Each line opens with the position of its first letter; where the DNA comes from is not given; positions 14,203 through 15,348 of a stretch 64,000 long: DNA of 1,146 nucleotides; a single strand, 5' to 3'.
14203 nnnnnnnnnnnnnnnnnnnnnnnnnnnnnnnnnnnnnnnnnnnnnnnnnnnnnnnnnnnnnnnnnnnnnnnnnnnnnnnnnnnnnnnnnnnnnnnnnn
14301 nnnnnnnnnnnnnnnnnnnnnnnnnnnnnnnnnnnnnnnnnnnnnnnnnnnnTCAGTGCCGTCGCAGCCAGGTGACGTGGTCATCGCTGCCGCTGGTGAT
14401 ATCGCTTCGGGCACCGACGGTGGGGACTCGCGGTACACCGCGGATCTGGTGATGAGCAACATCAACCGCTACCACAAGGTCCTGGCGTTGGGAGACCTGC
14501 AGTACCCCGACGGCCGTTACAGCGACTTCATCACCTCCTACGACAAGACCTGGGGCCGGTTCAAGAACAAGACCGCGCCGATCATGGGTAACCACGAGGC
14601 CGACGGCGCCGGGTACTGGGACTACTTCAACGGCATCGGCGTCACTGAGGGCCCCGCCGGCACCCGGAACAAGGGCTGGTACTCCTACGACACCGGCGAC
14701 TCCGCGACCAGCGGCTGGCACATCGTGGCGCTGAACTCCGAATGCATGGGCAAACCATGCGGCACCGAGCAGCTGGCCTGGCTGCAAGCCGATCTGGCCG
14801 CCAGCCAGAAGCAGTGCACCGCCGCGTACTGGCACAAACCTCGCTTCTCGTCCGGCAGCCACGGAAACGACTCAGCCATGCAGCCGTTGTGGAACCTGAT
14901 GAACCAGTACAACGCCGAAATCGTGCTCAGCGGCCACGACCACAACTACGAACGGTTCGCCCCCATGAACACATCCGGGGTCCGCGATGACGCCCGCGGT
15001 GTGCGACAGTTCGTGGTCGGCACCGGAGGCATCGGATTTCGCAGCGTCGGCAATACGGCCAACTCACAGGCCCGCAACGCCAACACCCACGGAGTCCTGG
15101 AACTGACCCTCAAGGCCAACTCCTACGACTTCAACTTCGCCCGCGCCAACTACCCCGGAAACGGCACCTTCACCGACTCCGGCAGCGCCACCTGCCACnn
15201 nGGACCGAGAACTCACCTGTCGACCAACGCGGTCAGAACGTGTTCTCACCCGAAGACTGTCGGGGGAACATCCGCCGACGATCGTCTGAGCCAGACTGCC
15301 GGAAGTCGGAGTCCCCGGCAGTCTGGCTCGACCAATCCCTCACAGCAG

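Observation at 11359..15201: GH64 glucanase, three CBM6-like modules and a metallophosphoesterase read as one continuous but frame-scrambled coding region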

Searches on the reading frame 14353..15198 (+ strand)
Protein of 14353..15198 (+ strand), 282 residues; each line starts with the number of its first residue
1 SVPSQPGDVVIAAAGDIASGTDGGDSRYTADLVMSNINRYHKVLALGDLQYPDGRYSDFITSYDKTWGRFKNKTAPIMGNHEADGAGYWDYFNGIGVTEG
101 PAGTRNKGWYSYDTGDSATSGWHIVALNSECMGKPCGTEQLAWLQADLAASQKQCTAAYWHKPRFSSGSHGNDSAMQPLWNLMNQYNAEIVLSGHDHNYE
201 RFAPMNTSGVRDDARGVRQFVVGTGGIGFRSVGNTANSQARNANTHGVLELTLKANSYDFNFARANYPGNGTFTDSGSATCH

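Call 6: search_protein_families(library=pfam, max_evalue=0.01, proteins=[window:14353-15198:+])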
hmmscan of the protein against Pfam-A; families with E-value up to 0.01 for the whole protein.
seq(282 aa): 1 family
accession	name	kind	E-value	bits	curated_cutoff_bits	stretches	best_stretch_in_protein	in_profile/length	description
PF00149.33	Metallophos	-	2.3e-10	41.7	21.5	1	11-199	3-191/191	Calcineurin-like phosphoesterase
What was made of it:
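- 14371..15201 (+): Purple-acid-phosphatase-like metallophosphoesterase domain and stop codon, intact. Pfam PF00149 scores 41.7 bits against a cut-off of 21.5 (call 6).
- On Purple-acid-phosphatase-like metallophosphoesterase: PF00149 scores 41.7 bits against a cut-off of 21.5, covering profile positions 3-191 of 191 (call 6).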

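Call 7: find_homologous_proteins(query=window:14353-15198:+)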
Query seq(282 aa) (282 aa): 6810 proteins with E <= 0.001 among 8000 candidates; the best 120 are listed.
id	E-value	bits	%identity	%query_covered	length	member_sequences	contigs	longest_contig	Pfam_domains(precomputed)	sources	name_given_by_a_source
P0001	3.6e-187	639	100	97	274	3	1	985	PF00149.34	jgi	jgi:hypothetical protein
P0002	2.0e-151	521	79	98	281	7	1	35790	PF00149.34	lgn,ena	-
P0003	4.5e-146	504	77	91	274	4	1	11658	PF00149.34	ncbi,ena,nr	ncbi:MAG TPA: metallophosphoesterase [Actinomycetota bacterium]|nr:metallophosphoesterase [Actinomyc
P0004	1.0e-119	417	65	100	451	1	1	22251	PF00149.34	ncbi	-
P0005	5.9e-118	412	68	91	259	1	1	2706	PF00149.34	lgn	-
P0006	1.7e-111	390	59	100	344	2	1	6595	PF00149.34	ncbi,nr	ncbi:MAG TPA: alkaline phosphatase [Actinobacteria bacterium]|nr:alkaline phosphatase [Actinomycetot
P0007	7.0e-111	388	67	88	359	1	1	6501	PF02629.26,PF00149.34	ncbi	-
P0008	2.3e-110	387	59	99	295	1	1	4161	PF00149.34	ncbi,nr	ncbi:MAG: metallophosphoesterase, partial [Actinobacteria bacterium]|nr:metallophosphoesterase [Acti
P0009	2.6e-106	373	57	96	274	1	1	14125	PF00149.34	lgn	-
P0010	5.0e-82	294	53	98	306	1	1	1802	PF00149.34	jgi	jgi:acid phosphatase type 7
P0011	4.3e-80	287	54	91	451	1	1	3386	PF00149.34,PF16841.12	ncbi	-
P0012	1.7e-78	282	51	98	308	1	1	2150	PF00149.34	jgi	jgi:Calcineurin-like phosphoesterase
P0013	1.9e-78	282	51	98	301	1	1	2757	PF00149.34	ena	-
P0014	5.7e-78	280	52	97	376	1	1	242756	PF00149.34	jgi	jgi:calcineurin-like phosphoesterase family protein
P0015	7.0e-78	280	51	98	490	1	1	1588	PF24517.3,PF00149.34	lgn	-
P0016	1.1e-77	279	50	97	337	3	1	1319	PF00149.34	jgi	jgi:calcineurin-like phosphoesterase family protein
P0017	3.4e-77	278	50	100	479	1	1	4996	PF00149.34,PF00353.26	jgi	jgi:hypothetical protein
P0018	4.9e-77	277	52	100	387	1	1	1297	PF00149.34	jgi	jgi:hypothetical protein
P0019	5.9e-77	277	52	91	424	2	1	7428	PF00149.34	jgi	-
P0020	6.3e-77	277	52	98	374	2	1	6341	PF00149.34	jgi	jgi:acid phosphatase type 7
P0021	1.9e-76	275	51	98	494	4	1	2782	PF24517.3,PF00149.34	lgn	-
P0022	3.7e-76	274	50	100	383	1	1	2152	PF00149.34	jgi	jgi:hypothetical protein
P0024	5.5e-76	274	51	98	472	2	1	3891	PF24517.3,PF00149.34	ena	-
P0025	8.9e-76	273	48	100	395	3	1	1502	PF00149.34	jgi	jgi:hypothetical protein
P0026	1.3e-75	273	52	98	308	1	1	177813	PF00149.34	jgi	jgi:calcineurin-like phosphoesterase family protein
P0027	1.4e-75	272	50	98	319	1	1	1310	PF00149.34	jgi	jgi:hypothetical protein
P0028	1.9e-75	272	50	98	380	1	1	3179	PF00149.34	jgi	-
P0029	3.7e-75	271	50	98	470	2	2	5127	PF00149.34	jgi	jgi:hypothetical protein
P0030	3.8e-75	271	49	99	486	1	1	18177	PF01833.31,PF00149.34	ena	-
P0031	4.4e-75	271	53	85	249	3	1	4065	PF00149.34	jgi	jgi:hypothetical protein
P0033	5.5e-75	271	50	98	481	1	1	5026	PF00149.34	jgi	jgi:acid phosphatase type 7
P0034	6.2e-75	270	50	98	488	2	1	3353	PF24517.3,PF00149.34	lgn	-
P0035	7.3e-75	270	51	95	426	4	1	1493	PF00149.34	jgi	-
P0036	1.5e-74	269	49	97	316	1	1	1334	PF00149.34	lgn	-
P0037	2.2e-74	269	49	98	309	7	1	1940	PF00149.34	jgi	jgi:hypothetical protein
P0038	2.2e-74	269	51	97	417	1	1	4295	PF00149.34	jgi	jgi:hypothetical protein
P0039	2.3e-74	268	49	96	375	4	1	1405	PF00149.34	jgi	jgi:hypothetical protein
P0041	3.1e-74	268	51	98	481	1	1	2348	PF00149.34,PF00353.26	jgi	jgi:Ca2+-binding RTX toxin-like protein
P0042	3.2e-74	268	50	98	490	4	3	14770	PF24517.3,PF00149.34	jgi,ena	-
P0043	4.1e-74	268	53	85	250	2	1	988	PF00149.34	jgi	jgi:hypothetical protein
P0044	5.6e-74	267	49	98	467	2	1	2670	PF00149.34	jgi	jgi:hypothetical protein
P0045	6.6e-74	267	50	98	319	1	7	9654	PF00149.34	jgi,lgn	jgi:hypothetical protein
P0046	9.1e-74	267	50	97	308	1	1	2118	PF00149.34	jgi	jgi:hypothetical protein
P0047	1.2e-73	266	53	85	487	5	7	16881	PF24517.3,PF00149.34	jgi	jgi:hypothetical protein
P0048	1.7e-73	266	51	98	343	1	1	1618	PF00149.34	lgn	-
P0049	2.2e-73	265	49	98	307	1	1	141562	PF00149.34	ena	-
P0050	2.3e-73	265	47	100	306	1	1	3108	PF00149.34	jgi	jgi:calcineurin-like phosphoesterase family protein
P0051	2.8e-73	265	49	98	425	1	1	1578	PF00149.34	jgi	-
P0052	2.9e-73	265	50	98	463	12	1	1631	PF00149.34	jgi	jgi:hypothetical protein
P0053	4.8e-73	264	50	99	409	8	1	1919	PF17957.8,PF00149.34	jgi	jgi:hypothetical protein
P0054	5.2e-73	264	50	98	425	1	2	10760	PF00149.34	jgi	jgi:hypothetical protein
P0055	5.2e-73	264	53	85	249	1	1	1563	PF00149.34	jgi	jgi:hypothetical protein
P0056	5.9e-73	264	49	99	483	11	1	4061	PF00149.34,PF00353.26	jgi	jgi:hypothetical protein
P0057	6.1e-73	264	50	100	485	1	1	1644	PF00149.34,PF00353.26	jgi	jgi:acid phosphatase type 7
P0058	6.7e-73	264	52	85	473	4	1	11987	PF00149.34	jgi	jgi:hypothetical protein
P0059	6.9e-73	264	49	98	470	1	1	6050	PF00149.34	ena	-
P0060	7.2e-73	264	50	98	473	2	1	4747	PF00149.34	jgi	jgi:Calcineurin-like phosphoesterase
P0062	8.7e-73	263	52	85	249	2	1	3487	PF00149.34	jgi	jgi:hypothetical protein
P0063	9.9e-73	263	52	85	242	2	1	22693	PF00149.34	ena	-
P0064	1.2e-72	263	48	98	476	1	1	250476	PF00149.34,PF00353.26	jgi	jgi:acid phosphatase type 7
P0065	1.2e-72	263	56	74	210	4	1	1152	PF00149.34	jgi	-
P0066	1.2e-72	263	50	98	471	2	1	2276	PF00149.34,PF00353.26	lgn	-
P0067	1.2e-72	263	50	98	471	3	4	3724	PF00149.34,PF00353.26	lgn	-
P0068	1.3e-72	263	52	85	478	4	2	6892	PF00149.34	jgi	jgi:Calcineurin-like phosphoesterase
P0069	1.3e-72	263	49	100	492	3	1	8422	PF00149.34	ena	-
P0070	1.3e-72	263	50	98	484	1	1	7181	PF24517.3,PF00149.34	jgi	jgi:hypothetical protein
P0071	1.6e-72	262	49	98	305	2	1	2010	PF00149.34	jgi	jgi:acid phosphatase type 7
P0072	1.9e-72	262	50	98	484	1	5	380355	PF00149.34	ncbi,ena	-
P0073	2.2e-72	262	53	85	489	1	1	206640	PF24517.3,PF00149.34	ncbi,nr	ncbi:MAG: DNRLRE domain-containing protein [Gemmatimonadaceae bacterium]|nr:DNRLRE domain-containing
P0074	2.3e-72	262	49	98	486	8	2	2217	PF00149.34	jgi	jgi:acid phosphatase type 7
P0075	2.4e-72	262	50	97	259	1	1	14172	PF00149.34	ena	-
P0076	3.0e-72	262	49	98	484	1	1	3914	PF24517.3,PF00149.34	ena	-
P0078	3.1e-72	261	49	98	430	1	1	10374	PF00149.34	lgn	-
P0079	3.3e-72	261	49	98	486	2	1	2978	PF00149.34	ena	-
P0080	3.5e-72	261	50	98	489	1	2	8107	PF00149.34,PF00353.26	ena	-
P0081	3.6e-72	261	49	99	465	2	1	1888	PF00149.34,PF00353.26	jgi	jgi:hypothetical protein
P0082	4.0e-72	261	50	98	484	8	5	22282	PF00149.34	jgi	jgi:Calcineurin-like phosphoesterase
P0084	4.4e-72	261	49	98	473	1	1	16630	PF00149.34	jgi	jgi:acid phosphatase type 7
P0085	5.2e-72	261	50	98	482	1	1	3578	PF24517.3,PF00149.34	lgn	-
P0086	5.4e-72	261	48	98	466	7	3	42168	PF00149.34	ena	-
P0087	5.9e-72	261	51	98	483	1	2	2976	PF00149.34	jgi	jgi:hypothetical protein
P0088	7.1e-72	260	48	99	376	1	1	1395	PF00149.34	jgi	jgi:hypothetical protein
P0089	9.4e-72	260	48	98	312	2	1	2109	PF00149.34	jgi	-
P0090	1.0e-71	260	48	97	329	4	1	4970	PF00149.34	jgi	jgi:hypothetical protein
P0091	1.0e-71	260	50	97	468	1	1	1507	PF00149.34,PF00353.26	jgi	jgi:hypothetical protein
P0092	1.2e-71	260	51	97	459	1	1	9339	PF00149.34,PF00353.26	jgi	jgi:Ca2+-binding RTX toxin-like protein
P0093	1.3e-71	259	50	98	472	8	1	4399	PF00149.34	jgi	jgi:hypothetical protein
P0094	1.3e-71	259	49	99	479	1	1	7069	PF00149.34,PF00353.26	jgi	jgi:Ca2+-binding RTX toxin-like protein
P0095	1.4e-71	259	49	98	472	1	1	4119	PF24517.3,PF00149.34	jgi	-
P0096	1.4e-71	259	48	99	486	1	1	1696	PF00149.34,PF00353.26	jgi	jgi:hypothetical protein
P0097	1.4e-71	259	48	99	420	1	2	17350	PF00149.34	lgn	-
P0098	1.5e-71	259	48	97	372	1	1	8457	PF00149.34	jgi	-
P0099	1.5e-71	259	47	100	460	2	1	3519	PF00149.34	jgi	-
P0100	1.6e-71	259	50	97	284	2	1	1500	PF00149.34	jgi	jgi:hypothetical protein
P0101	1.6e-71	259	51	99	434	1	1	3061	PF02369.23,PF00149.34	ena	-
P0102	1.6e-71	259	49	90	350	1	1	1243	PF00149.34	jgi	jgi:hypothetical protein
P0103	1.7e-71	259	48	98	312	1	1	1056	PF00149.34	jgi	jgi:hypothetical protein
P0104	1.8e-71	259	50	98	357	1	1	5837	PF00149.34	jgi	jgi:hypothetical protein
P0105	1.9e-71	259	50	99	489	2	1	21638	PF24517.3,PF00149.34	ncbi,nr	ncbi:MAG: hypothetical protein QOE31_1165 [Solirubrobacteraceae bacterium]|nr:hypothetical protein [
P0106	1.9e-71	259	46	100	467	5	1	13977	PF00149.34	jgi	jgi:acid phosphatase type 7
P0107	2.4e-71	259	50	98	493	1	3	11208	PF00149.34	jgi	jgi:hypothetical protein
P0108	2.4e-71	259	49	97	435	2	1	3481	PF00149.34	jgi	jgi:hypothetical protein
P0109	3.0e-71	258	49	98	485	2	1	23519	PF24517.3,PF00149.34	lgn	-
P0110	3.0e-71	258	48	97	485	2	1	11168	PF24517.3,PF00149.34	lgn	-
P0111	3.1e-71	258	49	99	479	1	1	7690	PF00149.34,PF00353.26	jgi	jgi:hypothetical protein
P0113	3.6e-71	258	50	98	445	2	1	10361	PF00149.34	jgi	jgi:calcineurin-like phosphoesterase family protein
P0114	3.8e-71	258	49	98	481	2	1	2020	PF00149.34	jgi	jgi:hypothetical protein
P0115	4.0e-71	258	48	99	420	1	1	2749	PF00149.34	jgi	jgi:hypothetical protein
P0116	4.6e-71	258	48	100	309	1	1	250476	PF00149.34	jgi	jgi:acid phosphatase type 7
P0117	4.6e-71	258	49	98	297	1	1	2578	PF00149.34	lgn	-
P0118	4.6e-71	258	49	98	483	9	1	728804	PF00149.34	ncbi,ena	-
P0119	4.8e-71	258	49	98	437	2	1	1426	PF00149.34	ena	-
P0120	5.5e-71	257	48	97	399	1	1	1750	PF00149.34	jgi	jgi:hypothetical protein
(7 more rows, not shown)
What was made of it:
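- Closest known: Purple acid phosphatases. Same: There are thousands of bacterial homologues at about 50% identity, often fused to other extracellular modules such as RTX repeats, DNRLRE, Big and TIG domains (call 7).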

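Call 10: find_encoding_contigs(protein=P0002, flank=10000, max_places=4)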
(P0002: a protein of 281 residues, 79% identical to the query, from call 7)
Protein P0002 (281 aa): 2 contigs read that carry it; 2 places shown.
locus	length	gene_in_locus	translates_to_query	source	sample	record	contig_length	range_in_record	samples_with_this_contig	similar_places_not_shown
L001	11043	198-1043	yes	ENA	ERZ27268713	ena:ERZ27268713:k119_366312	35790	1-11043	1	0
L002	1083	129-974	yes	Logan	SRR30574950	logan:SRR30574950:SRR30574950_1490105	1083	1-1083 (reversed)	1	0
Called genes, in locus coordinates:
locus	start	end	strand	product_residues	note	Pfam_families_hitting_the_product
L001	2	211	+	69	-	?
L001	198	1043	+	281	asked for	PF00149:Metallophos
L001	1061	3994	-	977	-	PF13191:AAA_16, PF13401:AAA_22 (faint), PF08281:Sigma70_r4_2 (faint), PF00196:GerE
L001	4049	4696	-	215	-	-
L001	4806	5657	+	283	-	-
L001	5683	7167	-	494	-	-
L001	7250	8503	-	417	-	PF00144:Beta-lactamase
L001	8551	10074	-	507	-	PF03007:WS_DGAT_cat, PF06974:WS_DGAT_C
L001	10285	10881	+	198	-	PF01809:YidD (weak)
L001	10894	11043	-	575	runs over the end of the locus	PF00324:AA_permease, PF13520:AA_permease_2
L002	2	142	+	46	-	?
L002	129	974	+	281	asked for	PF00149:Metallophos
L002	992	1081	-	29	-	?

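Call 11: find_encoding_contigs(protein=P0003, flank=10000, max_places=4)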
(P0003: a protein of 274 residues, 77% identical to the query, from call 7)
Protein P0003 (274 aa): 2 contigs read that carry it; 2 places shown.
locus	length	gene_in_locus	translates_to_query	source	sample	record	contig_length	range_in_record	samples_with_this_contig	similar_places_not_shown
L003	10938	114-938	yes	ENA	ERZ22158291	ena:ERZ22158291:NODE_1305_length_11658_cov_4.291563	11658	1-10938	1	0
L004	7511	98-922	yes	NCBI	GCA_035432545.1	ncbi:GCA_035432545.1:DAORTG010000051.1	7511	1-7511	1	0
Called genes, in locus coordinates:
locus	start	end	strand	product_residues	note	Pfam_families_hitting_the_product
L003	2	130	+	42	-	?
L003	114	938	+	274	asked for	PF00149:Metallophos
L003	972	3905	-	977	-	PF13191:AAA_16, PF13401:AAA_22 (faint), PF08281:Sigma70_r4_2 (faint), PF13424:TPR_12 (faint), PF00196:GerE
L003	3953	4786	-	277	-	PF05120:GvpG (faint)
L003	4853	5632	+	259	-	-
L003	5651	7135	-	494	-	-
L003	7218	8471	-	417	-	PF00144:Beta-lactamase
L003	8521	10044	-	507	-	PF03007:WS_DGAT_cat, PF06974:WS_DGAT_C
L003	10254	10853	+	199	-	PF01809:YidD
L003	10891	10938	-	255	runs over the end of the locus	?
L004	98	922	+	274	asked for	PF00149:Metallophos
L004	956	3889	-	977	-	PF13191:AAA_16, PF13401:AAA_22 (faint), PF08281:Sigma70_r4_2 (faint), PF17874:TPR_MalT (faint), PF00196:GerE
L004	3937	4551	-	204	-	PF05120:GvpG (faint), PF09851:SHOCT (faint)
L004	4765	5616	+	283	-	-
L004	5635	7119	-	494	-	-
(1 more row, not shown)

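Call 18: find_encoding_contigs(protein=P0006, flank=10000, max_places=6)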
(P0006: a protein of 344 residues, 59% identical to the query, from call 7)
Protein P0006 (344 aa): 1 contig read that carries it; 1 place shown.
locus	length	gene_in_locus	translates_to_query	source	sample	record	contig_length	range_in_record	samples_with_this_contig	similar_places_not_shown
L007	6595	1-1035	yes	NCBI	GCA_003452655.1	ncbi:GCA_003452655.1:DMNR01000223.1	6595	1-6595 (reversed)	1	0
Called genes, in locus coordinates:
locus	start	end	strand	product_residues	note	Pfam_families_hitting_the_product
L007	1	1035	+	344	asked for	PF00149:Metallophos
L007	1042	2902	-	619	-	-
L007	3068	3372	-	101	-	-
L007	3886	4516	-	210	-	PF13191:AAA_16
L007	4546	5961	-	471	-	PF00370:FGGY_N, PF02782:FGGY_C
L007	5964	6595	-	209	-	PF01261:AP_endonuc_2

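Call 46: search_solved_structures(query=window:14353-15198:+, max_evalue=0.01, show_alignments=2)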
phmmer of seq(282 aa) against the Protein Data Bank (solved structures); distinct sequences matched with E-value up to 0.01: 15.
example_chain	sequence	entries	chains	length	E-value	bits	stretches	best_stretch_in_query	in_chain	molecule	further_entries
1kbp_A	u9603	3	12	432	8.2e-06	28.6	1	26-204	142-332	PURPLE ACID PHOSPHATASE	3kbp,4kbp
2qfp_A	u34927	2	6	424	8.2e-06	28.6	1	26-204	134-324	Purple acid phosphatase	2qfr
4dhl_A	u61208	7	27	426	9.2e-06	28.4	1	26-204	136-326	Purple acid phosphatase | Fe(3+)-Zn(2+) purple acid phosphatase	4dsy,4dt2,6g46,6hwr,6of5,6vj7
8brn_A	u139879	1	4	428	9.4e-06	28.4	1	26-204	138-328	Fe(3+)-Zn(2+) purple acid phosphatase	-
6ofd_A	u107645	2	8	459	9.6e-06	28.4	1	26-204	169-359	Fe(3+)-Zn(2+) purple acid phosphatase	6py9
6hwr_D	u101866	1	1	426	1e-05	28.3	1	26-204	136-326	Fe(3+)-Zn(2+) purple acid phosphatase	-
6git_A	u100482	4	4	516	4.9e-05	26.1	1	108-226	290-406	Purple acid phosphatase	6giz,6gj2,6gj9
6gja_A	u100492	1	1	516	5e-05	26.1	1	108-226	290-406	Purple acid phosphatase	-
2bq8_X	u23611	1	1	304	0.00034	23.3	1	139-207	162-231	TARTRATE-RESISTANT ACID PHOSPHATASE TYPE 5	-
1war_A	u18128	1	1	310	0.00035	23.3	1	139-207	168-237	HUMAN PURPLE ACID PHOSPHATASE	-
1qfc_A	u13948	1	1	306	0.00039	23.1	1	138-207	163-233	PROTEIN (PURPLE ACID PHOSPHATASE)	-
1ute_A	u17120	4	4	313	0.00044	22.9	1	138-207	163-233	PROTEIN (II PURPLE ACID PHOSPHATASE) | Tartrate-resistant acid phosphatase type 5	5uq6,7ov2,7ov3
1qhw_A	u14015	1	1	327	0.00044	22.9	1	138-207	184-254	PROTEIN (PURPLE ACID PHOSPHATASE)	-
3zk4_A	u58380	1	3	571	0.00047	22.8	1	31-208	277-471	DIPHOSPHONUCLEOTIDE PHOSPHATASE 1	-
7ov8_A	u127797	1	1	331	0.00048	22.8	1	138-207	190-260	Tartrate-resistant acid phosphatase type 5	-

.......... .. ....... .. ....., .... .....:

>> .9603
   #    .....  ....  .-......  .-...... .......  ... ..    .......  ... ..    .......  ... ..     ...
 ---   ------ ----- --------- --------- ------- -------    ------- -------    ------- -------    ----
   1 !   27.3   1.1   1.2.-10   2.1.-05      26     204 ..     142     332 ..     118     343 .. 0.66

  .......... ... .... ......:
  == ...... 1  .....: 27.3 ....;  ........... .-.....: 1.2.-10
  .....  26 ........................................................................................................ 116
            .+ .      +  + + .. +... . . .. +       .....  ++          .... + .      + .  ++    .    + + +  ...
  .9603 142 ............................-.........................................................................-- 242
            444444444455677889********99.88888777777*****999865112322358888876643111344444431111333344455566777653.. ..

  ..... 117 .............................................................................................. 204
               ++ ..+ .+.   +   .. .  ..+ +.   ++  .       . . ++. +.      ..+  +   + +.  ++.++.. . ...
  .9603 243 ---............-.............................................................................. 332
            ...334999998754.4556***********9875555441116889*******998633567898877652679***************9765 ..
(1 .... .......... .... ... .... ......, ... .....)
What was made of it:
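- On Purple-acid-phosphatase-like metallophosphoesterase: GDLQY, GNHE, WHKP and GHDH align with the corresponding motifs of 1KBP (call 46).
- Closest known: Purple acid phosphatases. Same: The GDxxY, GNHE, H and GHxH motifs align with those of 1KBP (call 46).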

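Call 58: search_protein_families(library=ncbifam, max_evalue=0.001, proteins=[window:14359-15198:+])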
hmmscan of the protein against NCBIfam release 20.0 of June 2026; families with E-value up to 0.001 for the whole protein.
window:14359-15198:+ (280 aa): 0 families
